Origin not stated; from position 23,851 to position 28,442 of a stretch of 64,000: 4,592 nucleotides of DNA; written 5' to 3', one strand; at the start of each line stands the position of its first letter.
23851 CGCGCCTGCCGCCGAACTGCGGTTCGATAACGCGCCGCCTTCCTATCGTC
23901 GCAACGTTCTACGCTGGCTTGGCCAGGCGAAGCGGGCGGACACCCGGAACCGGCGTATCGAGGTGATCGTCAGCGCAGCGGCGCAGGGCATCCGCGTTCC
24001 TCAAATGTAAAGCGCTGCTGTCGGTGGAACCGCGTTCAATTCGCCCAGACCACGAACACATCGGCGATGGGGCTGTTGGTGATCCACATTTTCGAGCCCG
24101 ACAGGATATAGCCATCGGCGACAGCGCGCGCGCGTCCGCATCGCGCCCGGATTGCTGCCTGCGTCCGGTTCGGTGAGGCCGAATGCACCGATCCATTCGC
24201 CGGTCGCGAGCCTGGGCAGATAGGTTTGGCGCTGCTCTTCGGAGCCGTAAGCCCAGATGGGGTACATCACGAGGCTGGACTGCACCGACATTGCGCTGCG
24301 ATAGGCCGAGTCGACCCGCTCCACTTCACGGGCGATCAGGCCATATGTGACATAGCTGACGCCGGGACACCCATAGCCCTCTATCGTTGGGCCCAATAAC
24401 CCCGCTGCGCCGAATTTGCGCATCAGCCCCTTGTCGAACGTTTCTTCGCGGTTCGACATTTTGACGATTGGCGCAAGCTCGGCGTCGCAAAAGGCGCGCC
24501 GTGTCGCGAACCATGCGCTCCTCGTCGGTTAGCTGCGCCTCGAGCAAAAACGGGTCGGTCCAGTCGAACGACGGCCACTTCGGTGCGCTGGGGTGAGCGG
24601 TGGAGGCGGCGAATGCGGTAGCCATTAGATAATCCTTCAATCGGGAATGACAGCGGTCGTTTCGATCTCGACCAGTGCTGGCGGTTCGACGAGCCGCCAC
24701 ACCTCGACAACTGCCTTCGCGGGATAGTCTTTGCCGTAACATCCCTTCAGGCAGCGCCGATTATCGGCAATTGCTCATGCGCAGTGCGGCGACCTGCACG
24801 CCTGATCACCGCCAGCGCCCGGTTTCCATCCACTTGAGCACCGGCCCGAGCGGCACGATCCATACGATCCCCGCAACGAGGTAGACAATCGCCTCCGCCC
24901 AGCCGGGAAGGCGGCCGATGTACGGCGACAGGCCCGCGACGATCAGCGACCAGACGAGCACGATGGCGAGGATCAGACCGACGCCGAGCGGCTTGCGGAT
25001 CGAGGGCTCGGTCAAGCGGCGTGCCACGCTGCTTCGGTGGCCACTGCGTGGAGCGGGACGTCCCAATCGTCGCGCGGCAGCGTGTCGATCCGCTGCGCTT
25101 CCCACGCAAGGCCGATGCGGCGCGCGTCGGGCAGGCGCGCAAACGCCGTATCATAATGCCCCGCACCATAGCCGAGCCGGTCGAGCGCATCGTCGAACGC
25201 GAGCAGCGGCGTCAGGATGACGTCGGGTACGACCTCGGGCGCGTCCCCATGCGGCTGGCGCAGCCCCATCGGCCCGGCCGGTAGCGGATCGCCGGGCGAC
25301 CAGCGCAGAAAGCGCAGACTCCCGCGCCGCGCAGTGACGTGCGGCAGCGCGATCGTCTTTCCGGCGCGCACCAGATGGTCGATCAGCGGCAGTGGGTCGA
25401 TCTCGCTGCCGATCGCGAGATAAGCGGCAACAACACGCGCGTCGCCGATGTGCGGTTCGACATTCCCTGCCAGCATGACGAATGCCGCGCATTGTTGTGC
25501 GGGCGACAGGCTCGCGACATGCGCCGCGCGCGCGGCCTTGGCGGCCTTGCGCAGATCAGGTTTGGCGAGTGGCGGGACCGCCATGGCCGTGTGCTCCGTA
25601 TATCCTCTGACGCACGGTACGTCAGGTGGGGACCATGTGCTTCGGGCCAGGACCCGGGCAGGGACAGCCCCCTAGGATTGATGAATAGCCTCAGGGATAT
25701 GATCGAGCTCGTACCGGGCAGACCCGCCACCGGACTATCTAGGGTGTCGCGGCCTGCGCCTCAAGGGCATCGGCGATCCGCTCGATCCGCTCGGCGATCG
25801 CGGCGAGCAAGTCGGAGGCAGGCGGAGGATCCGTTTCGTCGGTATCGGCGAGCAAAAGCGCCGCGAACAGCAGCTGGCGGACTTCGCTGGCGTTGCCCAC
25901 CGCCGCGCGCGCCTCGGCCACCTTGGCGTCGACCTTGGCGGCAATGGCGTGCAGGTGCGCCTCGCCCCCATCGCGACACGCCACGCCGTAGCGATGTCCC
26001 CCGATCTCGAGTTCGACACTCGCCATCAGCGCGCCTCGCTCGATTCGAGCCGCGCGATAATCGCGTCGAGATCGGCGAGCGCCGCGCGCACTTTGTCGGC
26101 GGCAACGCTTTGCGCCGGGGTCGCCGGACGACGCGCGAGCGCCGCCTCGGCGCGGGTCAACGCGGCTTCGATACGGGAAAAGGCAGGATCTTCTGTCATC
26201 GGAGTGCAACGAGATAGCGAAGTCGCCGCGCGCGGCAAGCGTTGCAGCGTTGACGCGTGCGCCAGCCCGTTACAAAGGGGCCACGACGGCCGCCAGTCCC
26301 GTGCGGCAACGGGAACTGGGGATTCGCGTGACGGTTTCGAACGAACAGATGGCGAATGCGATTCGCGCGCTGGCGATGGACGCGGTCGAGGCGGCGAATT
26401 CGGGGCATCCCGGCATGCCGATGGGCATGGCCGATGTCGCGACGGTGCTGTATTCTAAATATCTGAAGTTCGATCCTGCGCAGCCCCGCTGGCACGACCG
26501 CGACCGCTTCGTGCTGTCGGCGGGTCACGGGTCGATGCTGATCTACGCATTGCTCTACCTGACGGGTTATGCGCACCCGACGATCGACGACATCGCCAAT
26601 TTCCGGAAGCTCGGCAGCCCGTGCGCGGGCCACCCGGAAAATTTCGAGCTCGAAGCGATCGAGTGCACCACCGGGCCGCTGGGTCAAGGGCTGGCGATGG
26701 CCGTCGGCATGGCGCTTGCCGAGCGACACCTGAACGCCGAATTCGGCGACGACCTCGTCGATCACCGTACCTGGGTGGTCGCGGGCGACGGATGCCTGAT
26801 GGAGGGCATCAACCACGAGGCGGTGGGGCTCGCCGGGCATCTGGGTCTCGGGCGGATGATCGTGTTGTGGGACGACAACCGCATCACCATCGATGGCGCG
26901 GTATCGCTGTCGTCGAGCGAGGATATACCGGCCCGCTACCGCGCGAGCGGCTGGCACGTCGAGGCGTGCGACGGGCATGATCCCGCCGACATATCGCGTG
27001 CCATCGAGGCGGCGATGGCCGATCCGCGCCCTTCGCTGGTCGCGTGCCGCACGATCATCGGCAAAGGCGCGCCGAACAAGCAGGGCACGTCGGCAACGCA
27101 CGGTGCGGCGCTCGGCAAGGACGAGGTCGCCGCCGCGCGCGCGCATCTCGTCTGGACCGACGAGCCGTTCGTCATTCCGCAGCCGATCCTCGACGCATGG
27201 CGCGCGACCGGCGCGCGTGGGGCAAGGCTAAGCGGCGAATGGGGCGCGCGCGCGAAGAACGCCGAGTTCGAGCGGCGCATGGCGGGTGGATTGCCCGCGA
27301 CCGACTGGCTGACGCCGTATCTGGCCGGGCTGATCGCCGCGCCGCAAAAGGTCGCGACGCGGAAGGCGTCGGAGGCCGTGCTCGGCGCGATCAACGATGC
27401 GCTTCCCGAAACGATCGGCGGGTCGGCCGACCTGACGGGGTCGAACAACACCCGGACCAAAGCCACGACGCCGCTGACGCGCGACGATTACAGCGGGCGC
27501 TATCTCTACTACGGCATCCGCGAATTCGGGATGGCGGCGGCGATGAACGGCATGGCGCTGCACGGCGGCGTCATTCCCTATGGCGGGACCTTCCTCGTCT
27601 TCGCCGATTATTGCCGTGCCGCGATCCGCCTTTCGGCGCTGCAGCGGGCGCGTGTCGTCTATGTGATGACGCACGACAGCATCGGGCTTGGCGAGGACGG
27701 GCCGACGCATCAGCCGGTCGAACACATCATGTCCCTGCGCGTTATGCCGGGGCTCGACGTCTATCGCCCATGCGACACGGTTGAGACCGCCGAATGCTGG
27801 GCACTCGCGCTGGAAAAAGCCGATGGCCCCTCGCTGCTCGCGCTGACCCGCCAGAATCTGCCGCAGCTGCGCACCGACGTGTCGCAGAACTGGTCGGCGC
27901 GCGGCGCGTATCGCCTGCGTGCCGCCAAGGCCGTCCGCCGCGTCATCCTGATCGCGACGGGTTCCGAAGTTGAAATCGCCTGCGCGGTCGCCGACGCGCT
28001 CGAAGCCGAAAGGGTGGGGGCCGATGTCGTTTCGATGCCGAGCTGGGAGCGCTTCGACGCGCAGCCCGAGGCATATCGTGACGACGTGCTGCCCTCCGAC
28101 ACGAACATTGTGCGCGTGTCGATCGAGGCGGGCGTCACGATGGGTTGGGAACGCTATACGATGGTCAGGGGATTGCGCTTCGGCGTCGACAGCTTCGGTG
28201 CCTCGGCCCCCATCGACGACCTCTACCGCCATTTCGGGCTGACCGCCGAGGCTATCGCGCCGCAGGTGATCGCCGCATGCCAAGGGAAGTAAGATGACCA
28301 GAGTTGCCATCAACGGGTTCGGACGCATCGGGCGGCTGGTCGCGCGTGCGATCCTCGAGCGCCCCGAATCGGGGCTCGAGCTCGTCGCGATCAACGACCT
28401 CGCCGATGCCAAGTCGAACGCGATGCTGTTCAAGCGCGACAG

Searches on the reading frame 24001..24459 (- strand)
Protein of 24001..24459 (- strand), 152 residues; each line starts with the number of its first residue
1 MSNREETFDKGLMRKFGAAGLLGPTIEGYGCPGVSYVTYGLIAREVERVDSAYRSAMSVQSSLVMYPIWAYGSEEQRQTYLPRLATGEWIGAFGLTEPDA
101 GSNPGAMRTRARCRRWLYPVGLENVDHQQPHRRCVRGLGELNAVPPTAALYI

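Call 33: search_protein_families(library=pfam, proteins=[window:24001-24459:-], max_evalue=0.01)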
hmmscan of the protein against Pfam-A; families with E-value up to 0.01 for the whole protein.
window:24001-24459:- (152 aa): 1 family
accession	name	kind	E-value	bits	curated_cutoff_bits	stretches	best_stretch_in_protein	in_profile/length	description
PF02771.21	Acyl-CoA_dh_N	-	1.2e-26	93.7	22.9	1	4-88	28-113/113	Acyl-CoA dehydrogenase, N-terminal domain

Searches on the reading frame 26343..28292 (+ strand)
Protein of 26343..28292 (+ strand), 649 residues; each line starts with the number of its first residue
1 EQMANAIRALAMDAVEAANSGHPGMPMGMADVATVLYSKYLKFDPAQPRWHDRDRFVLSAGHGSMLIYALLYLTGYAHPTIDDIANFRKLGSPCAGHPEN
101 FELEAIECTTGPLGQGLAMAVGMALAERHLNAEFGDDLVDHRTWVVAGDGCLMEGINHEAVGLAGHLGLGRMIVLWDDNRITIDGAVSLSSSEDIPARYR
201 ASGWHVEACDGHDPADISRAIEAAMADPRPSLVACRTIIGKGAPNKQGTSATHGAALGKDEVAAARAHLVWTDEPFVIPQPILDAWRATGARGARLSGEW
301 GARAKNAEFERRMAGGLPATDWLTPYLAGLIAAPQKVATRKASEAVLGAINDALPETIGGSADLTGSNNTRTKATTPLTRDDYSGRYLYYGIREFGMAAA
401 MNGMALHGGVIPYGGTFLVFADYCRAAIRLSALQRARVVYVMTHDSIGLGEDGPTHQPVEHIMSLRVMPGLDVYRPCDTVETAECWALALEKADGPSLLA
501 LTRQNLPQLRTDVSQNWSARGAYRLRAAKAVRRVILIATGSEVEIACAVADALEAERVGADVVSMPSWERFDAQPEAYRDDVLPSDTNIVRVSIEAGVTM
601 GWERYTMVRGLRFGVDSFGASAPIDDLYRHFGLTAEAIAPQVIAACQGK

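Call 37: find_homologous_proteins(query=window:26343-28292:+, max_evalue=1e-100)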
Query window:26343-28292:+ (649 aa): 8000 proteins with E <= 1e-100 among 8000 candidates; the best 120 are listed.
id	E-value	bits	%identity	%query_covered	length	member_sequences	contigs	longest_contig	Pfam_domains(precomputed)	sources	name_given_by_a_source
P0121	0.0e+0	1481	100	100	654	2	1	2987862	PF13292.12,PF22613.2,PF02780.26,PF02779.30,PF00456.27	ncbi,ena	-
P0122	0.0e+0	1407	94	100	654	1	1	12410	PF13292.12,PF22613.2,PF02780.26,PF02779.30,PF00456.27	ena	-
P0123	0.0e+0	1243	84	100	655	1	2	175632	PF13292.12,PF22613.2,PF02780.26,PF02779.30,PF00456.27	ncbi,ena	-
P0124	0.0e+0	1241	84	100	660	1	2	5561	PF13292.12,PF22613.2,PF02780.26,PF02779.30,PF00456.27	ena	-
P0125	0.0e+0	1234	83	100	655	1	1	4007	PF13292.12,PF22613.2,PF02780.26,PF02779.30,PF00456.27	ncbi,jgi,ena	jgi:transketolase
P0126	0.0e+0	1228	83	100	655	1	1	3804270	PF13292.12,PF22613.2,PF02780.26,PF02779.30,PF00456.27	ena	-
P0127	0.0e+0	1227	84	100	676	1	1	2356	PF13292.12,PF22613.2,PF02780.26,PF02779.30,PF00456.27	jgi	jgi:transketolase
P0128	0.0e+0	1225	83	100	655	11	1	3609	PF13292.12,PF22613.2,PF02780.26,PF02779.30,PF00456.27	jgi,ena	jgi:transketolase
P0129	0.0e+0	1225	83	100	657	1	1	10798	PF13292.12,PF22613.2,PF02780.26,PF02779.30,PF00456.27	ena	-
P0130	0.0e+0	1224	82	100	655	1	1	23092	PF13292.12,PF22613.2,PF02780.26,PF02779.30,PF00456.27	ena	-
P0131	0.0e+0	1224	82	100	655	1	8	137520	PF13292.12,PF22613.2,PF02780.26,PF02779.30,PF00456.27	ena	-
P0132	0.0e+0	1224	83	99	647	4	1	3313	PF13292.12,PF22613.2,PF02780.26,PF02779.30,PF00456.27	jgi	jgi:transketolase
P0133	0.0e+0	1222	82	100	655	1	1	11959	PF13292.12,PF22613.2,PF02780.26,PF02779.30,PF00456.27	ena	-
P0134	0.0e+0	1222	82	100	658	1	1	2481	PF13292.12,PF22613.2,PF02780.26,PF02779.30,PF00456.27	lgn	-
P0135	0.0e+0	1221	82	100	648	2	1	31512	PF13292.12,PF22613.2,PF02780.26,PF02779.30,PF00456.27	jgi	jgi:transketolase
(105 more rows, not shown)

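Call 38: find_encoding_contigs(protein=P0121, flank=10000, max_places=3)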
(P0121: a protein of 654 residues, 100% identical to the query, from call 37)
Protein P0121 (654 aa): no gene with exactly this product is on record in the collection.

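Call 40: find_encoding_contigs(protein=P0255, flank=10000, max_places=3)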
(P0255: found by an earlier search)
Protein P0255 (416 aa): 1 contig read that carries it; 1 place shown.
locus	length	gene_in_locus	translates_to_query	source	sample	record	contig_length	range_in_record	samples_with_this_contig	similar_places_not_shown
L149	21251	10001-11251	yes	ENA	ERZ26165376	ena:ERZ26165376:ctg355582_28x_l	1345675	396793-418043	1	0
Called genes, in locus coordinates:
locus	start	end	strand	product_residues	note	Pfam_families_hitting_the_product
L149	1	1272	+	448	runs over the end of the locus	PF02534:T4SS-DNA_transf, PF10412:TrwB_AAD_bind, PF12696:TraG-D_C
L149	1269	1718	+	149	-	-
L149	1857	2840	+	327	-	PF00437:T2SSE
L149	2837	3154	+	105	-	PF04956:TrbC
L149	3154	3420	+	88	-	PF05101:VirB3 (weak)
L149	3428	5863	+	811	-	PF27097:VirB4_TrbE_N, PF19044:P-loop_TraG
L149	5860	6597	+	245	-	-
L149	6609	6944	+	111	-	PF20084:TrbK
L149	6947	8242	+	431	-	PF04610:TrbL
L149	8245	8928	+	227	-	PF04335:VirB8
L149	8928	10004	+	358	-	PF03524:CagX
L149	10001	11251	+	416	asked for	PF03743:TrbI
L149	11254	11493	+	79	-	PF10038:DUF2274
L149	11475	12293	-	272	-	PF00126:HTH_1, PF03466:LysR_substrate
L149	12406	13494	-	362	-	PF01557:FAA_hydrolase (weak)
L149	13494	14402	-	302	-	PF00561:Abhydrolase_1, PF12697:Abhydrolase_6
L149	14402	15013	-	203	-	PF00440:TetR_N, PF21993:TetR_C_13_2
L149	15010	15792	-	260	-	PF23441:SDR, PF00106:adh_short, PF08659:KR, PF13561:adh_short_C2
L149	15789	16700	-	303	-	PF00487:FA_desaturase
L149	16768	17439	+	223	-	PF00107:ADH_zinc_N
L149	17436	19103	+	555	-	PF18158:AidB_N, PF02770:Acyl-CoA_dh_M, PF00441:Acyl-CoA_dh_1, PF08028:Acyl-CoA_dh_2, PF22924:ACOX_C_alpha1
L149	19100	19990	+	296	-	PF12146:Hydrolase_4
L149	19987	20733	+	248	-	PF00378:ECH_1, PF16113:ECH_2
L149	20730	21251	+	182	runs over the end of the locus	-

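Call 41: find_encoding_contigs(protein=P0251, flank=10000, max_places=3)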
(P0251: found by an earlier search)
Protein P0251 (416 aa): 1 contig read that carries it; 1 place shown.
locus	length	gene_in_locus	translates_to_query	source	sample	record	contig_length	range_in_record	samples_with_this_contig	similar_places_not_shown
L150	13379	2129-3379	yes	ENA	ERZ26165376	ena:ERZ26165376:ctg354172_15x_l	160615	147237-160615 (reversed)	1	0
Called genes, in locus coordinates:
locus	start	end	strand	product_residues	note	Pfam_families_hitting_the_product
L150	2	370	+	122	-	?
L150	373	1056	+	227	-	PF04335:VirB8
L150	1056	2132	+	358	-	PF03524:CagX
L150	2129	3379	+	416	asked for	PF03743:TrbI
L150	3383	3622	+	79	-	PF10038:DUF2274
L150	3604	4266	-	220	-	PF03466:LysR_substrate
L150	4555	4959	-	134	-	PF07681:DoxX, PF13564:DoxX_2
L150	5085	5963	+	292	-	PF00126:HTH_1, PF03466:LysR_substrate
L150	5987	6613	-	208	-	PF00258:Flavodoxin_1 (weak), PF02525:Flavodoxin_2, PF03358:FMN_red, PF12724:Flavodoxin_5 (faint)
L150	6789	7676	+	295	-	PF00126:HTH_1, PF03466:LysR_substrate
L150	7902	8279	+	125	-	PF13474:SnoaL_3, PF14534:DUF4440, PF12680:SnoaL_2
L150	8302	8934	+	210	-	PF00857:Isochorismatase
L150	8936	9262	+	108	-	PF07366:SnoaL, PF12680:SnoaL_2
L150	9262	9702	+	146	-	PF20345:DUF6640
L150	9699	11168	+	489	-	PF13372:Alginate_exp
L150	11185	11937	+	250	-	PF00106:adh_short, PF08659:KR, PF13561:adh_short_C2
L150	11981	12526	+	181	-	PF12680:SnoaL_2 (weak)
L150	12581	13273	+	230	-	PF00857:Isochorismatase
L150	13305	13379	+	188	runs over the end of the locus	PF04264:YceI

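Call 42: find_encoding_contigs(protein=P0243, flank=10000, max_places=3)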
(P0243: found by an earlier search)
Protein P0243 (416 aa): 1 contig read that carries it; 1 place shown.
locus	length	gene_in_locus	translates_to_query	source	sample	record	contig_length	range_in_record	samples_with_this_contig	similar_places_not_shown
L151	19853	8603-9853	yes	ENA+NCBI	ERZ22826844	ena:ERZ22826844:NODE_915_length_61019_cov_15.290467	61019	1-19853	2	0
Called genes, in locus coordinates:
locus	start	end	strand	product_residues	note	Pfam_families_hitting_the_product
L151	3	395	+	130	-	?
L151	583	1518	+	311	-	PF00437:T2SSE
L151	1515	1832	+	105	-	PF04956:TrbC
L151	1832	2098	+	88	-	PF05101:VirB3 (weak)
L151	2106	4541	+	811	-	PF27097:VirB4_TrbE_N, PF19044:P-loop_TraG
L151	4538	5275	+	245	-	PF13605:DUF4141 (weak)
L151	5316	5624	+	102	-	PF20084:TrbK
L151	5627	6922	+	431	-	PF04610:TrbL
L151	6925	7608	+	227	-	PF04335:VirB8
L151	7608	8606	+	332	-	PF03524:CagX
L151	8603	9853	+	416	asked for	PF03743:TrbI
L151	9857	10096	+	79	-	PF10038:DUF2274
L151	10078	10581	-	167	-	PF03466:LysR_substrate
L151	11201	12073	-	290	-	PF00753:Lactamase_B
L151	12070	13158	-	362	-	PF01408:GFO_IDH_MocA, PF22685:Gal80p_C-like, PF22725:GFO_IDH_MocA_C3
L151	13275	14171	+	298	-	PF00126:HTH_1, PF03466:LysR_substrate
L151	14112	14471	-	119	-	PF01370:Epimerase (weak), PF13460:NAD_binding_10 (weak)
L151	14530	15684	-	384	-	PF07995:GSDH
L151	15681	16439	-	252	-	PF00970:FAD_binding_6 (faint), PF08021:FAD_binding_9, PF04954:SIP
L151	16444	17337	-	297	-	PF01370:Epimerase, PF04321:RmlD_sub_bind, PF05368:NmrA (weak), PF07993:NAD_binding_4 (faint), PF13460:NAD_binding_10, PF16363:GDP_Man_Dehyd (weak)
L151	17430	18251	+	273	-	PF13560:HTH_31, PF17765:MLTR_LBD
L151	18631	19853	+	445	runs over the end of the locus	PF02627:CMD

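Call 46: find_encoding_contigs(protein=P0252, flank=10000, max_places=3)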
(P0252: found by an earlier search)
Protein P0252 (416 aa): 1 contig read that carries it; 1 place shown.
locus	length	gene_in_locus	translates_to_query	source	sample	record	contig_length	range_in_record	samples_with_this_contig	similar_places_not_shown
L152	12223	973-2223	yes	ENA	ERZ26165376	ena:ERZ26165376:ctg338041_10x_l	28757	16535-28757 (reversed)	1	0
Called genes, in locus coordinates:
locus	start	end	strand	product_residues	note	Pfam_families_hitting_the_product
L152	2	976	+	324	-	?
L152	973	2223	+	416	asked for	PF03743:TrbI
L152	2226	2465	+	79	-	PF10038:DUF2274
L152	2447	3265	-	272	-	PF00126:HTH_1, PF03466:LysR_substrate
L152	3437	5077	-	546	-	PF00999:Na_H_Exchanger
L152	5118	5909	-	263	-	PF02900:LigB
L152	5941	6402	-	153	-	PF07366:SnoaL (faint), PF12680:SnoaL_2 (weak)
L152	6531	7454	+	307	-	PF00126:HTH_1, PF03466:LysR_substrate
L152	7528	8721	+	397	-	PF22036:MoaF_like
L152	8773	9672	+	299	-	-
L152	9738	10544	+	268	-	PF04909:Amidohydro_2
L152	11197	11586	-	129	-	-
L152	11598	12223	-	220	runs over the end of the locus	PF00730:HhH-GPD, PF00633:HHH (weak)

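Call 47: find_encoding_contigs(protein=P0246, flank=10000, max_places=5)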
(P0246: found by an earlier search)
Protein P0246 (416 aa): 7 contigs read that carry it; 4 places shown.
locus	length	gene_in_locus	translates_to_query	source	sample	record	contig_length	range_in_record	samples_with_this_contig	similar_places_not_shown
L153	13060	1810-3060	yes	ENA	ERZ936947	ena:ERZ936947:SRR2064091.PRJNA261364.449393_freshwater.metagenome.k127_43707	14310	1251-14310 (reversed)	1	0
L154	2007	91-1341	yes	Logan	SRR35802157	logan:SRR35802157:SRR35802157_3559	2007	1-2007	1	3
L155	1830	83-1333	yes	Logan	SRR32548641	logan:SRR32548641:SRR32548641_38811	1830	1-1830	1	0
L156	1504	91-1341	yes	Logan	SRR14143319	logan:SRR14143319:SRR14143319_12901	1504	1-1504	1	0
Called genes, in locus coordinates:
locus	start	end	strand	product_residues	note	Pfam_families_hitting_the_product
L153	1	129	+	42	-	?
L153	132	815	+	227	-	PF04335:VirB8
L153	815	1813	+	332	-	PF03524:CagX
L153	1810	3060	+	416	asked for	PF03743:TrbI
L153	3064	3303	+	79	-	PF10038:DUF2274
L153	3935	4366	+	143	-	PF21983:NikA-like, PF05713:MobC (weak)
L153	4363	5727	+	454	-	PF03432:Relaxase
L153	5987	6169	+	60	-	-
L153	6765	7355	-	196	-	PF02661:Fic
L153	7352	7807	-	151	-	PF13560:HTH_31 (faint), PF01381:HTH_3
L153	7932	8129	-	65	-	-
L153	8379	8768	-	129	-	-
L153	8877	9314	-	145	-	-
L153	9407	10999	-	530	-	PF00078:RVT_1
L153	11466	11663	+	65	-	-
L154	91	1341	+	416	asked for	PF03743:TrbI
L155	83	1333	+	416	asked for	PF03743:TrbI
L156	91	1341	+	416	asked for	PF03743:TrbI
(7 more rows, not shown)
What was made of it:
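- Calls 40-42 and 47 show the closest relatives intact.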
